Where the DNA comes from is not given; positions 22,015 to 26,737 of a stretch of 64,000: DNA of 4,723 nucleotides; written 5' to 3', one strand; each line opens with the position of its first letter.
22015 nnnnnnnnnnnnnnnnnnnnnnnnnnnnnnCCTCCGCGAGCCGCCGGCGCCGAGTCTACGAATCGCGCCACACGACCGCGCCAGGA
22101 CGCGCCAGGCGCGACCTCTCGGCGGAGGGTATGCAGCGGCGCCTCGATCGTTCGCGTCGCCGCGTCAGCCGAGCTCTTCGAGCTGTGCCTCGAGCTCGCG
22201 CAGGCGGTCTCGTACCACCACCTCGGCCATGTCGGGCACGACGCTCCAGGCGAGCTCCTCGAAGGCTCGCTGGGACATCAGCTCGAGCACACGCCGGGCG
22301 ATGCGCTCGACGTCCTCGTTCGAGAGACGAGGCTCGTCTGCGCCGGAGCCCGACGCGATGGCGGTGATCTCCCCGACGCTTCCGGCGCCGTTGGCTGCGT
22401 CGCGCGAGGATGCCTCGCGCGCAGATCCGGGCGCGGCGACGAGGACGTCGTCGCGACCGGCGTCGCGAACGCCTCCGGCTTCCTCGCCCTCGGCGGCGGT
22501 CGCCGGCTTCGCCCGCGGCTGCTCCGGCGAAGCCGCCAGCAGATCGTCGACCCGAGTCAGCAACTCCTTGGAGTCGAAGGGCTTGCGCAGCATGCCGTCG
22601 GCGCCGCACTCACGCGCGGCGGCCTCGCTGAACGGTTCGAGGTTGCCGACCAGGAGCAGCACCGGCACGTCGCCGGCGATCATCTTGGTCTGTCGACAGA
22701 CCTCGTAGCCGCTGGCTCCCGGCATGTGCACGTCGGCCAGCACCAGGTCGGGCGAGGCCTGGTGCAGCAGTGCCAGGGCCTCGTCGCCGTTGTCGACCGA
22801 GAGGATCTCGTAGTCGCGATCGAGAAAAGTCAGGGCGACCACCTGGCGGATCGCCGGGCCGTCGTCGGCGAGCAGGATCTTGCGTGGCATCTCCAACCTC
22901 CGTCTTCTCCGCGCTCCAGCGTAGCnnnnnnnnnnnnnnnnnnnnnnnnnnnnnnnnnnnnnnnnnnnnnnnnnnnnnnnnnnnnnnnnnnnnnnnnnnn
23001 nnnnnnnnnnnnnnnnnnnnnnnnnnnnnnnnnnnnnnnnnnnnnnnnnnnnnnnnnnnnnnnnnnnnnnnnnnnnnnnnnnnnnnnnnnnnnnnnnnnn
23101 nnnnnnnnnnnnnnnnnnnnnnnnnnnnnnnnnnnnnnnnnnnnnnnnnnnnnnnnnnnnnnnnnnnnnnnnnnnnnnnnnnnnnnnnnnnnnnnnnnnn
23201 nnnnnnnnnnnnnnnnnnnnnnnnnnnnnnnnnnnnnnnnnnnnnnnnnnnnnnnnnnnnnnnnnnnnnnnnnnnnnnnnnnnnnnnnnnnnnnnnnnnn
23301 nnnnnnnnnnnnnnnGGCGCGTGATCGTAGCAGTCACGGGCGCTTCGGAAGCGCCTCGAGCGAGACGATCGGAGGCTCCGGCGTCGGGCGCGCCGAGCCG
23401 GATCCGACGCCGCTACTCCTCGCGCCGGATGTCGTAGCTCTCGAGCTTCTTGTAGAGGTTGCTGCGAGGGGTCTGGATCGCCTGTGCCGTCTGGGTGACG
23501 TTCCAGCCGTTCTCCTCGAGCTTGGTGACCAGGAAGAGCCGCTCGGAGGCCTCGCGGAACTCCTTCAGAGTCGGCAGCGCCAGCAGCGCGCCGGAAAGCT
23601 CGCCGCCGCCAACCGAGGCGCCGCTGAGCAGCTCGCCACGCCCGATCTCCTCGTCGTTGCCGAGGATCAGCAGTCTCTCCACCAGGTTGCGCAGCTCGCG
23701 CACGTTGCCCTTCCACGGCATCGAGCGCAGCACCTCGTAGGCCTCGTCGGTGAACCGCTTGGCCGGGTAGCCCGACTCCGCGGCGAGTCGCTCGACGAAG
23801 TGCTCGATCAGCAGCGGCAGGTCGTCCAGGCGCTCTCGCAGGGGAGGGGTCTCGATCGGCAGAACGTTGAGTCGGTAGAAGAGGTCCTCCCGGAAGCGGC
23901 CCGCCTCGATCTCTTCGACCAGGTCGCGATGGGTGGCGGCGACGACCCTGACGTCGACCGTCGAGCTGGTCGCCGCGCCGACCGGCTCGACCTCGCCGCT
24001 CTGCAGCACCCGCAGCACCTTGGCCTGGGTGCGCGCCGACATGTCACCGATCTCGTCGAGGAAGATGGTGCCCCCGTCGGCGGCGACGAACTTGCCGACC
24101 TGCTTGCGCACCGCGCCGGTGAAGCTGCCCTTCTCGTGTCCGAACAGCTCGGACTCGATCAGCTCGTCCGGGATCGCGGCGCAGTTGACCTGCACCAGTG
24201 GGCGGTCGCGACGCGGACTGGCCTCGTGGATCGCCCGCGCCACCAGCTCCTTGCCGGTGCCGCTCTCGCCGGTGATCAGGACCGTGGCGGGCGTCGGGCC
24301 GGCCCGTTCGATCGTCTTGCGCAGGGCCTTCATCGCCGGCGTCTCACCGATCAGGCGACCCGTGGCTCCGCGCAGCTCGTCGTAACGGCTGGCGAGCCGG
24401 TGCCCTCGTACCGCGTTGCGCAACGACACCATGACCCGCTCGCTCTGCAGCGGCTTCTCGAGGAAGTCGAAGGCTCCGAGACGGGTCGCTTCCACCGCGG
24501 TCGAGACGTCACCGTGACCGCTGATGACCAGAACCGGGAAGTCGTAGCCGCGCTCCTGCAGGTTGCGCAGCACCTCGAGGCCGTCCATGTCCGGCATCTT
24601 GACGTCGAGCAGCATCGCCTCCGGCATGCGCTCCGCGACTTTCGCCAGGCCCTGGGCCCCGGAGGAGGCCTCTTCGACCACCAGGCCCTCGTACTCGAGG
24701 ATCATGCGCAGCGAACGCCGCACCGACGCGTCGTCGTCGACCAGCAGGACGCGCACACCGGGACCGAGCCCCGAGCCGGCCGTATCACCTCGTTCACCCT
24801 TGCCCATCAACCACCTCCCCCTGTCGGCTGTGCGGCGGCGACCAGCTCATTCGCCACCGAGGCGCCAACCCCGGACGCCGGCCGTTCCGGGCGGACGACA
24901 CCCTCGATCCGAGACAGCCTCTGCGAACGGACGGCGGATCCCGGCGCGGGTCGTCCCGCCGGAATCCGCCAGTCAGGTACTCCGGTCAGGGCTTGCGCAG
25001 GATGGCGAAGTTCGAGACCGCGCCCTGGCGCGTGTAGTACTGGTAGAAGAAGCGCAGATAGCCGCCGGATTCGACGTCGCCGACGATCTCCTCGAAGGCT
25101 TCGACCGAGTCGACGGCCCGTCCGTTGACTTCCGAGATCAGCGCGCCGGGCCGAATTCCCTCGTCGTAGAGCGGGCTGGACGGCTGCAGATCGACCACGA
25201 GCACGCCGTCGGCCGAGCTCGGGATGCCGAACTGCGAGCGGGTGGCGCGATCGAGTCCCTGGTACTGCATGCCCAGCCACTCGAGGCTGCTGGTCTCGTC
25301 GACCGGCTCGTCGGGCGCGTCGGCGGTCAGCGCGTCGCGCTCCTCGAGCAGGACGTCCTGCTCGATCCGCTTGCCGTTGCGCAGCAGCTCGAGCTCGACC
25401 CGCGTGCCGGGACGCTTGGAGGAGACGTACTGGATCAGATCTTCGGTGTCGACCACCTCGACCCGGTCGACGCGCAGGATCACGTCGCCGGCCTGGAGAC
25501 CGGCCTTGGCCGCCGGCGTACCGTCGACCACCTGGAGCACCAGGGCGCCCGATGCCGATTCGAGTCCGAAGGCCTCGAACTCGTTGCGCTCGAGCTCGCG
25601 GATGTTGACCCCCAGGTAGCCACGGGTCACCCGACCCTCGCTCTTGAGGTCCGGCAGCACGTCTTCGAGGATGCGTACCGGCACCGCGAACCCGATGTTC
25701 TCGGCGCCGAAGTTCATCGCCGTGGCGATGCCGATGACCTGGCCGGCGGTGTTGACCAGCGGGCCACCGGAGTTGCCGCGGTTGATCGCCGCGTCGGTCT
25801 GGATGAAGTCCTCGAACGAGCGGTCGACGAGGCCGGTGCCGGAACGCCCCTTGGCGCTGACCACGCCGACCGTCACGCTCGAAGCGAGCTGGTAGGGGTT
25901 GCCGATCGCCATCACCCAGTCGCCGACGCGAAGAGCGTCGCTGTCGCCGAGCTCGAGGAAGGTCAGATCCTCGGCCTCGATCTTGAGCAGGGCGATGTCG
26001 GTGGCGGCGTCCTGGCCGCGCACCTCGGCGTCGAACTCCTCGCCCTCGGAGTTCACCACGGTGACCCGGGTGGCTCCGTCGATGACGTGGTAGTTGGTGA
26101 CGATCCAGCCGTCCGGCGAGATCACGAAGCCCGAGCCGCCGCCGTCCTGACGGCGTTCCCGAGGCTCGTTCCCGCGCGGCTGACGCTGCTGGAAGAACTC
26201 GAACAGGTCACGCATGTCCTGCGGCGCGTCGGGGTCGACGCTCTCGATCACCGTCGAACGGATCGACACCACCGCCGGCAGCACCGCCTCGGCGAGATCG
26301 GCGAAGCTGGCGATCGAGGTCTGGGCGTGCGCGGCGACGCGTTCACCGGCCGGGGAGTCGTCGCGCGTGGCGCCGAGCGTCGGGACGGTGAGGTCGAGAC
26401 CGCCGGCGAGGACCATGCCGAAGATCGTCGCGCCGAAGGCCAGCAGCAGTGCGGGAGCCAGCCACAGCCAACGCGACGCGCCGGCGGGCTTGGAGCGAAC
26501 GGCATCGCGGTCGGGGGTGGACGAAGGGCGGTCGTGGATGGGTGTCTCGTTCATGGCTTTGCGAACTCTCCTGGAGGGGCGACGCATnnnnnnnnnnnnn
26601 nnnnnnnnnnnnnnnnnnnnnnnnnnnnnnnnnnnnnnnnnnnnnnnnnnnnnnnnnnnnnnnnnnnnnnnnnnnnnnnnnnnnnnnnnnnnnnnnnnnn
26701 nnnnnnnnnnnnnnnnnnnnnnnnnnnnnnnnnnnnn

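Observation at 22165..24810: Operon of sigma54 activator, stand-alone B12-binding domain and receiver protein with no cognate kinase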

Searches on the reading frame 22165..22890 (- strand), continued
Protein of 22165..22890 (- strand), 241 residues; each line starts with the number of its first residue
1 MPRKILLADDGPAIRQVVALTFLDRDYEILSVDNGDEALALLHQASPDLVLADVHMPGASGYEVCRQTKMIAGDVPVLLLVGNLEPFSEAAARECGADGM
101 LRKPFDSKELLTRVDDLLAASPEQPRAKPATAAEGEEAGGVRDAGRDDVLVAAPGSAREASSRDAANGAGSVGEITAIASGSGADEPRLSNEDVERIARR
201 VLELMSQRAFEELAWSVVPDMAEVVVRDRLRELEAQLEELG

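Call 27: find_encoding_contigs(protein=P0289, flank=10000, max_places=1)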
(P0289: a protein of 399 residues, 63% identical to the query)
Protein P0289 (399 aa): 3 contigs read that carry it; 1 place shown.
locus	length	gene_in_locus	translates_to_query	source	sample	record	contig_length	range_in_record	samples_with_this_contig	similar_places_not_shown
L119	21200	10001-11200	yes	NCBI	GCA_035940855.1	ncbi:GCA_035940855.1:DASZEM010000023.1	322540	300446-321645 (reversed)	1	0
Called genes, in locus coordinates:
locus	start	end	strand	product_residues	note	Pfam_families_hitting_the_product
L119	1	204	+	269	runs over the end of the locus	PF04607:RelA_SpoT (weak)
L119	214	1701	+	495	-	-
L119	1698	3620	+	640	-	PF13191:AAA_16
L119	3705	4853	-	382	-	PF02661:Fic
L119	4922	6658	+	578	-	PF01642:MM_CoA_mutase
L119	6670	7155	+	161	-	PF05163:DinB, PF04978:MST (weak), PF12867:DinB_2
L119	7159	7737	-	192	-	-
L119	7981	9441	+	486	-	PF00413:Peptidase_M10 (weak), PF26745:SPM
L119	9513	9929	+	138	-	PF02310:B12-binding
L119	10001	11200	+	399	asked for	PF00072:Response_reg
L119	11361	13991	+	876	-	PF00133:tRNA-synt_1, PF09334:tRNA-synt_1g (weak), PF13603:tRNA-synt_1_2 (weak), PF08264:Anticodon_1, PF10458:Val_tRNA-synt_C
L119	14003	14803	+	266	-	PF03099:BPL_LplA_LipB, PF02237:BPL_C (weak)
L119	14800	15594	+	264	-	PF03309:Pan_kinase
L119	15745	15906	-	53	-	-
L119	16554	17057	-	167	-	-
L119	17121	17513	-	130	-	-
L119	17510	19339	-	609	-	PF00890:FAD_binding_2 (weak), PF01266:DAO (weak), PF01593:Amino_oxidase, PF07992:Pyr_redox_2 (faint), PF12831:FAD_oxidored (weak), PF13450:NAD_binding_8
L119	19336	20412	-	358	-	PF01408:GFO_IDH_MocA, PF22725:GFO_IDH_MocA_C3, PF02894:GFO_IDH_MocA_C (weak)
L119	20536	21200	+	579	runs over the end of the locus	PF13231:PMT_2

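Call 46: search_solved_structures(query=window:22165-22890:-, max_evalue=1e-8)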
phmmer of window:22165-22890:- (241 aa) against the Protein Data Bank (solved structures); distinct sequences matched with E-value up to 1e-8: 76 (the best 60 are shown).
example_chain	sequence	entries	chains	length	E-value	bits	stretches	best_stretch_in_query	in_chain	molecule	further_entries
3f6p_A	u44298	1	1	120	1.3e-17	67.6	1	1-115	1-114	Transcriptional regulatory protein yycF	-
2zwm_A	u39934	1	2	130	1.6e-17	67.4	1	1-115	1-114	Transcriptional regulatory protein yycF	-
9xzo_A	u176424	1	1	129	3.3e-17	66.4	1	4-119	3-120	De novo protein M1X0B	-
3t6k_A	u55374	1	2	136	7.5e-17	65.2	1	2-123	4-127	Response regulator receiver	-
1mvo_A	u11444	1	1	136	1.8e-16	63.9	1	1-122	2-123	PhoP response regulator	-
1nxo_A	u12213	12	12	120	8.6e-16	61.7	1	3-120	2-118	DNA-binding response regulator | Response regulator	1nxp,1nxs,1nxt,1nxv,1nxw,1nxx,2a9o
2gwr_A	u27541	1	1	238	8.9e-16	61.7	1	2-127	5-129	DNA-binding response regulator mtrA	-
3nhz_A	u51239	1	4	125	1.4e-15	61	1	2-116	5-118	Two component system transcriptional regulator mtrA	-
6eb7_A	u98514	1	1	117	2.2e-15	60.4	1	3-118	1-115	DNA-binding response regulator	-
4b09_A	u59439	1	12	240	3.6e-15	59.7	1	4-124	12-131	TRANSCRIPTIONAL REGULATORY PROTEIN BAER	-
8fk2_A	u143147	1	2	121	5.4e-15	59.1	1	3-116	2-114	Putative response regulator CovR VicR-like protein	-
4hnr_A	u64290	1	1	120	9.6e-15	58.3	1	3-114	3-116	Chemotaxis protein CheY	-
4h60_A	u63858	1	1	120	9.6e-15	58.3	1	3-114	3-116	Chemotaxis protein CheY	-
3dge_C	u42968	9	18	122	1.3e-14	57.9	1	1-118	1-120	Response regulator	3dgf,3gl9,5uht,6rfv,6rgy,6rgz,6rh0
6azr_B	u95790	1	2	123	1.3e-14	57.9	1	1-118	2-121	Chemotaxis regulator-transmits chemoreceptor signals to flagelllar motor components CheY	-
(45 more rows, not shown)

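Call 71: predict_structure(alignment_id=A2)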
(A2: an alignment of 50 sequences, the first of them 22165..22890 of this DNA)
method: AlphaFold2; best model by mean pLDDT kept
length: 241 residues; sequences in the alignment: 50
mean_pLDDT: 81.4   pTM: 0.55
mean pLDDT of the five models: 81.4, 81.3, 81.3, 80.0, 79.7
residues with pLDDT >= 90: 137; 70-90: 40; 50-70: 26; < 50: 38
segments of 3 or more residues with pLDDT < 50: 139-142, 144-146, 155-160, 162-164, 166-177, 179-183
pLDDT, mean of each block of 10 residues (from residue 1): 95 93 95 97 97 93 97 96 88 97 95 96 67 52 48 45 45 46 63 90 85 86 92 95 89
secondary structure, 60 per line:
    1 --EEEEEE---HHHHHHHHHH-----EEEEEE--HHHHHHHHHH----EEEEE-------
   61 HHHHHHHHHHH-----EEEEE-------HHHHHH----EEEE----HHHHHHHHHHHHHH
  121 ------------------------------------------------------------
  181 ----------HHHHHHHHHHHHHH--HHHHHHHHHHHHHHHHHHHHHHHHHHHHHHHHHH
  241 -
elements in order: E3-8 H12-21 E27-32 H35-44 E49-53 H61-71 E77-81 H89-94 E99-102 H107-120 H191-204 H207-240

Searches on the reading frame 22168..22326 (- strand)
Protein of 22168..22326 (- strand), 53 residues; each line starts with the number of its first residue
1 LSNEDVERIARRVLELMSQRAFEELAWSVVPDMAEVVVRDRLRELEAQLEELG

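Call 40: search_protein_representatives(alignment_id=A1)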
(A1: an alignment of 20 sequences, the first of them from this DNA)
Query: 20 sequences, 52 profile positions. Proteins with E-value up to 0.001 (for the whole library): 2213; up to 1e-10: 814; up to 1e-30: 0. The best 150 are listed.
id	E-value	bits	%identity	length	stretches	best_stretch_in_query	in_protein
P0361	9.4e-26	105.3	-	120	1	1-50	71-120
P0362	1.1e-25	105.1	-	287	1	1-51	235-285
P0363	1.5e-25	104.7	-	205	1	1-51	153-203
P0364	1.5e-25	104.6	-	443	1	1-51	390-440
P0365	2.1e-25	104.2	-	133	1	1-50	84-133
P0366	2.2e-25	104.2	-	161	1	1-50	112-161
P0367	3.1e-25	103.7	-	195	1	1-50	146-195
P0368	3.9e-25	103.4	-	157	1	1-50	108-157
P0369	5.1e-25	103.0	-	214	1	1-51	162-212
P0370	8.0e-25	102.3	-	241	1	1-50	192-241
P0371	9.6e-25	102.1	-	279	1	1-50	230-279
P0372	1.3e-24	101.7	-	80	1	1-50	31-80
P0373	1.3e-24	101.7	-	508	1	1-51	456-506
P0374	1.5e-24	101.4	-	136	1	1-51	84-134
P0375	1.6e-24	101.4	-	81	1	1-51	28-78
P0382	2.9e-24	100.6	-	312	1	1-51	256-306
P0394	2.3e-23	97.7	-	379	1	1-51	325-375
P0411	1.0e-22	95.6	-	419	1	1-50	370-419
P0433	4.5e-22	93.6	-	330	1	1-51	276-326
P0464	3.0e-21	90.9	-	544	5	1-51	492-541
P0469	3.4e-21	90.7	-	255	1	1-50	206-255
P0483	9.0e-21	89.4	-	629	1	1-49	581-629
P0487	1.0e-20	89.2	-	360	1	1-49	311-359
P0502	2.8e-20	87.8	-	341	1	1-50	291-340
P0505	3.2e-20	87.6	-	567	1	1-48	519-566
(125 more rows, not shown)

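Call 44: list_cluster_members(proteins=[P0464, P0483, P0505, P0502, P0411, P0433, P0382, P0487, P0469, P0394])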
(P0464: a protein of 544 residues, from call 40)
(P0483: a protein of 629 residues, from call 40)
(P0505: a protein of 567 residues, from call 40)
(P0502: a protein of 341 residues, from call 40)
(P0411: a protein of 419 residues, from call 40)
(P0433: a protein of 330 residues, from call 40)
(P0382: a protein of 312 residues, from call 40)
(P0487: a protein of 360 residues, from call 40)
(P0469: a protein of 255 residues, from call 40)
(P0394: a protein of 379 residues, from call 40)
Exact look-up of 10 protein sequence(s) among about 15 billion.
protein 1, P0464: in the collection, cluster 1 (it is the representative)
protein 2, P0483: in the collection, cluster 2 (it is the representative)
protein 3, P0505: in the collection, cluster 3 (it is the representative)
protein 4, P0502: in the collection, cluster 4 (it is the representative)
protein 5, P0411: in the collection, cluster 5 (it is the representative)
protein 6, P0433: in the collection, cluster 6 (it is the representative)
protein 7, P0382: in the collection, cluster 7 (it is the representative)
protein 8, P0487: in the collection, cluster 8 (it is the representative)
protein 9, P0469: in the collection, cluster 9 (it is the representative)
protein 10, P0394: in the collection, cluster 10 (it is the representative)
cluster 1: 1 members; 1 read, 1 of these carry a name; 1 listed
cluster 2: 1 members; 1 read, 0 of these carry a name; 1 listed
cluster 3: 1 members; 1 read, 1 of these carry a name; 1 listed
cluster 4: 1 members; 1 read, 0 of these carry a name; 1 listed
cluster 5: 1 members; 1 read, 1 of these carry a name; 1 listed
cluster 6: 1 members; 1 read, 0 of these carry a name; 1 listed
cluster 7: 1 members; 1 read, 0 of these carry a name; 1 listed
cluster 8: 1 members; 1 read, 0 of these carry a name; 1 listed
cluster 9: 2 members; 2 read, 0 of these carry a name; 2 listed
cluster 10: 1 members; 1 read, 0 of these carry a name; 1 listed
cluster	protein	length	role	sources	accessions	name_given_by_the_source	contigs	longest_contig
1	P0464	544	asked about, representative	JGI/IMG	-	CheY-like chemotaxis protein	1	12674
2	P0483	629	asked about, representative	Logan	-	-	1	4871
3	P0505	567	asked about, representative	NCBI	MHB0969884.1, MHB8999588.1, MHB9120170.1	MAG: response regulator [Thermoanaerobaculia bacterium]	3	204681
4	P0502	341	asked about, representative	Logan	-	-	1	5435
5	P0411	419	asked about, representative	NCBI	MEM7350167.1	MAG: response regulator [Acidobacteriota bacterium]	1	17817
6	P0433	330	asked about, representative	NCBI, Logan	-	-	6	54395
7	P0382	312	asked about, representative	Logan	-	-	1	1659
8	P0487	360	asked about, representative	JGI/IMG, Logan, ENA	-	-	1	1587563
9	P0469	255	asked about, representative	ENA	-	-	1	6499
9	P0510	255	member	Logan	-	-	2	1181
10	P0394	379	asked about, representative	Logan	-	-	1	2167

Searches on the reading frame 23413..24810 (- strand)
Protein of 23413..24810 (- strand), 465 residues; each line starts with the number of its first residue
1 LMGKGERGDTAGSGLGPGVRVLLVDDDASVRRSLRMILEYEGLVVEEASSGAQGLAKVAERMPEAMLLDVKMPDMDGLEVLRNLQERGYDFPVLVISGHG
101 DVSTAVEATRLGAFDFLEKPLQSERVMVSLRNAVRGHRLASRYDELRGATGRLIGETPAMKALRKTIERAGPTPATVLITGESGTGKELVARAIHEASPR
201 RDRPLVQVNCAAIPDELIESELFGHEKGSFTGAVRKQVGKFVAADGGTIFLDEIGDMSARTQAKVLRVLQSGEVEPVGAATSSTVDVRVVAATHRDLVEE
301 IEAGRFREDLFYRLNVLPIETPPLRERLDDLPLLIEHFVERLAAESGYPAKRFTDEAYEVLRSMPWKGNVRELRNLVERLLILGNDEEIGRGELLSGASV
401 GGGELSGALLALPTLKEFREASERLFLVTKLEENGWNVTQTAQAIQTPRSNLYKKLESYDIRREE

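Call 4: search_protein_families(library=pfam, proteins=[window:23413-24810:-], max_evalue=0.01)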
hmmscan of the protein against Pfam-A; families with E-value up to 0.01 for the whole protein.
window:23413-24810:- (465 aa): 12 families
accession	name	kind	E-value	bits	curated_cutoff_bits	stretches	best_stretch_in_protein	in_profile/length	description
PF00158.32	Sigma54_activat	-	6.2e-72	241.2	20.2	1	153-320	1-168/168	Sigma-54 interaction domain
PF00072.30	Response_reg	-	9.2e-31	106.7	30.2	1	21-128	1-108/111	Response regulator receiver domain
PF14532.12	Sigma54_activ_2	-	1.4e-21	77.6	25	1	154-324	1-138/138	Sigma-54 interaction domain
PF25601.1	AAA_lid_14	-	5.3e-21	74.7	27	1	325-394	1-70/87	AAA+ ATPase lid domain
PF07728.20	AAA_5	-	3.2e-06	27.6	22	1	177-294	2-122/139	AAA domain (dynein-related subfamily)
PF00004.35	AAA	-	1.4e-05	26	21.2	1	177-308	1-125/131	ATPase family associated with various cellular activities (AAA)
PF06490.17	FleQ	-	5.8e-05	23.8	22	1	20-133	1-106/108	Flagellar regulatory protein FleQ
PF13191.12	AAA_16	-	8.1e-05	23.6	32.6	1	154-213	3-63/167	AAA ATPase domain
PF02954.25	HTH_8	-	8.7e-05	22.6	22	1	423-459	6-42/42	Bacterial regulatory protein, Fis family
PF00493.29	MCM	-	0.0029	17.2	23.3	1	176-288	59-164/224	MCM P-loop domain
PF07726.17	AAA_3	-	0.0032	17.8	27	1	177-294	2-110/131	ATPase family associated with various cellular activities (AAA)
PF01078.27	Mg_chelatase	-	0.0047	16.8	20.3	0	232-275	93-136/207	Magnesium chelatase, subunit ChlI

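Call 5: search_protein_families(library=ncbifam, proteins=[window:23413-24810:-], max_evalue=0.01)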
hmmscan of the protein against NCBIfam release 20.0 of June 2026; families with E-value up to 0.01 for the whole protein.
window:23413-24810:- (465 aa): 120 families (the best 25 are shown)
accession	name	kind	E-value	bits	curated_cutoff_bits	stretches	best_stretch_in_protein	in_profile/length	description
NF051870.1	NAssimRespRegNtrX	equivalog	1.9e-124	416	600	1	21-459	4-450/452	nitrogen assimilation response regulator NtrX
TIGR01818.1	ntrC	equivalog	1.9e-124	416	558.6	1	21-391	1-374/463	nitrogen regulation protein NR(I)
NF008469.0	PRK11361.1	equivalog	5.5e-116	388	714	1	19-462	5-457/461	acetoacetate metabolism transcriptional regulator AtoC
NF007689.0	PRK10365.1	equivalog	1.6e-112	376.5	760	1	19-456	6-439/441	sigma-54-dependent response regulator transcription factor ZraR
TIGR02915.1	PEP_resp_reg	equivalog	2.3e-109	366.2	502.6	1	21-461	1-444/445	PEP-CTERM-box response regulator transcription factor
NF041946.1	LuxO_transreg_Vib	equivalog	5.7e-109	365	800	1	23-390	1-372/463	quorum-sensing sigma-54 dependent transcriptional regulator LuxO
NF011695.0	PRK15115.1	equivalog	6.8e-106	354.7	763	1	20-461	8-438/445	two-component system response regulator GlrR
NF008176.1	PRK10923.1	equivalog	2.3e-104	349.6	620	1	21-389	6-376/469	nitrogen regulation protein NR(I)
TIGR01817.1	nifA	equivalog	4.1e-103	346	528.85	1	144-393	189-437/534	nif-specific transcriptional activator NifA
NF003451.0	PRK05022.1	equivalog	5.3e-99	332.2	476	1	137-455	176-504/512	nitric oxide reductase transcriptional regulator NorR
NF041552.1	TF_PrdR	equivalog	5.7e-93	312.2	795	1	149-460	265-577/577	sigma-54 dependent transcriptional regulator PrdR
NF038308.1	RNA_repair_RtcR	equivalog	2.4e-92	310.5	650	1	130-392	154-430/530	RNA repair transcriptional activator RtcR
NF050807.1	TransRegFlbDCaul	equivalog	5.4e-91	305.7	750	1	32-396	15-363/454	sigma-54-dependent transcriptional regulator FlbD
NF049963.1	RespRegFlgRCampy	domain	1.7e-87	294.1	750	1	21-394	3-377/429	fla regulon two-component system response regulator FlgR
TIGR02329.1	propionate_PrpR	equivalog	1.8e-81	274.4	499.2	1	129-382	196-448/526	propionate catabolism operon regulatory protein PrpR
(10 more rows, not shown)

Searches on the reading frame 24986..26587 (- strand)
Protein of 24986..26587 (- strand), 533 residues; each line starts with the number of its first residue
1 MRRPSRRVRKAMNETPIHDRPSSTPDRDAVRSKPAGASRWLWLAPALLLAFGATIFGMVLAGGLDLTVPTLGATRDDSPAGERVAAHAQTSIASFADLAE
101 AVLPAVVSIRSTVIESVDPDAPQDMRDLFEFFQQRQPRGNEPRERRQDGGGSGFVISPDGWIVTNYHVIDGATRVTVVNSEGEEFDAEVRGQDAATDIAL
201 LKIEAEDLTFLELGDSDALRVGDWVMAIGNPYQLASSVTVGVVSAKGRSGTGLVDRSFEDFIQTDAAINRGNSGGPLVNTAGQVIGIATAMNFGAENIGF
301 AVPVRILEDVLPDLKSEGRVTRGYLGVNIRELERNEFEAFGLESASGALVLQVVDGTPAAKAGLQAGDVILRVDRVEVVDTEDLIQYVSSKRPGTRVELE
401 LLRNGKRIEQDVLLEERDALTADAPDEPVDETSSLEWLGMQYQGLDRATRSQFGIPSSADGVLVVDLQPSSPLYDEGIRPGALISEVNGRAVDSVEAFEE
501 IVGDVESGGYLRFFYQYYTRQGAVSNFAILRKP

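Call 4: search_protein_families(library=pfam, proteins=[window:24986-26587:-], max_evalue=0.01)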
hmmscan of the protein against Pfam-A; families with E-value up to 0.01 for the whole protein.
window:24986-26587:- (533 aa): 8 families
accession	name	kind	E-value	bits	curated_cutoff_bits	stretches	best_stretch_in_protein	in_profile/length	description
PF13365.12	Trypsin_2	-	1.4e-35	123.6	27.6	1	151-287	1-144/144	Trypsin-like peptidase domain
PF13180.12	PDZ_2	-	7.3e-26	90.7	27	2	323-413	1-79/80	PDZ domain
PF00089.32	Trypsin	-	7.4e-22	78.7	20.6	1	152-309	28-218/220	Trypsin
PF17820.7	PDZ_6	-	1.8e-17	63.3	27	2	350-403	2-54/54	PDZ domain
PF00595.29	PDZ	-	2.7e-15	56.9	23.2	1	319-399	7-78/81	PDZ domain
PF14685.13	PDZ_Tricorn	-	4.1e-08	33.5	25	0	358-406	32-81/88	Tricorn protease PDZ domain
PF10459.15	Peptidase_S46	-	4.3e-05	22.8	22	0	148-169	46-67/698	Peptidase S46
PF12812.13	PDZ_1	-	0.00072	20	28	0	435-504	8-74/78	PDZ-like domain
